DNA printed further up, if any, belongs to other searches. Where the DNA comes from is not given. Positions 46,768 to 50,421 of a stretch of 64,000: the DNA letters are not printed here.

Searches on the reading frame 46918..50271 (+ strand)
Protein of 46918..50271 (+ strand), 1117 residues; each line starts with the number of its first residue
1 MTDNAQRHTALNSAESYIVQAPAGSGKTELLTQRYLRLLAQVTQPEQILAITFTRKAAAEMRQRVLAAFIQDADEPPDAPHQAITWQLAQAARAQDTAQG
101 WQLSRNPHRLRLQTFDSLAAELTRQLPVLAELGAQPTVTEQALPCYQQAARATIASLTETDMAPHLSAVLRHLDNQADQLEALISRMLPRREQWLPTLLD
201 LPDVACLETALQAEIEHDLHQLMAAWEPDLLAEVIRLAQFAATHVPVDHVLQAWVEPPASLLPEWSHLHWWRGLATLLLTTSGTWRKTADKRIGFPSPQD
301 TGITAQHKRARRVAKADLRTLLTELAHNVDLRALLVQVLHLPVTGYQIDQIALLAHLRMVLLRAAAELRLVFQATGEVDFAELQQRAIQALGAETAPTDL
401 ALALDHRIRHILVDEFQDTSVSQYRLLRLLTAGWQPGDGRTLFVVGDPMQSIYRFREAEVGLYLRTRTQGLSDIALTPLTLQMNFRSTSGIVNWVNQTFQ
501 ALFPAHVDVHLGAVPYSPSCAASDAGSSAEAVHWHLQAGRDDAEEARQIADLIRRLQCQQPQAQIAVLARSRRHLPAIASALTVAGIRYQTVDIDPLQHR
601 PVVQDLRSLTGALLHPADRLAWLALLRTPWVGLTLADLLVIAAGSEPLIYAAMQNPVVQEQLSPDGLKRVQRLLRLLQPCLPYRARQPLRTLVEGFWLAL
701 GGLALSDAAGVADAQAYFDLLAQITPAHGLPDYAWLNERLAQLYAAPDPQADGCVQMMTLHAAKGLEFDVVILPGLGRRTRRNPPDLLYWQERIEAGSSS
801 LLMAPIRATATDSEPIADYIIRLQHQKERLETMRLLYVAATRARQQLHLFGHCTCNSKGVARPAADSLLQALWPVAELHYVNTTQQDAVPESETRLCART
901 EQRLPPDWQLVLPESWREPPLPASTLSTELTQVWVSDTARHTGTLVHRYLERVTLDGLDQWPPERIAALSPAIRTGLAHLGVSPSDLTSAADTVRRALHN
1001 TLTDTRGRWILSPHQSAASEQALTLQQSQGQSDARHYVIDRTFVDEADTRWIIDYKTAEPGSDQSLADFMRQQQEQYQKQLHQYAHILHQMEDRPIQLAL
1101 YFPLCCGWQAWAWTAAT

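Call 51: search_protein_families(library=pfam, proteins=[window:46918-50271:+], max_evalue=0.0001)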
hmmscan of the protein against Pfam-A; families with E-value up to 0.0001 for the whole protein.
window:46918-50271:+ (1117 aa): 5 families
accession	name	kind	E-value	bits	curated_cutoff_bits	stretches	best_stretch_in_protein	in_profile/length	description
PF00580.27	UvrD-helicase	-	1.1e-44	153.6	23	1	4-466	3-266/271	UvrD/REP helicase N-terminal domain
PF13361.12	UvrD_C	-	7.3e-26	91.8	25.6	2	752-849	284-345/350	UvrD-like helicase C-terminal domain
PF13245.12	AAA_19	-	1e-15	58.5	25.1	2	14-67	11-63/134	AAA domain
PF13538.12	UvrD_C_2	-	3.9e-09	36.7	27.4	0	828-849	30-51/52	UvrD-like helicase C-terminal domain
PF12705.13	PDDEXK_1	-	6.5e-05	23.4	22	1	940-1101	34-187/247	PD-(D/E)XK nuclease superfamily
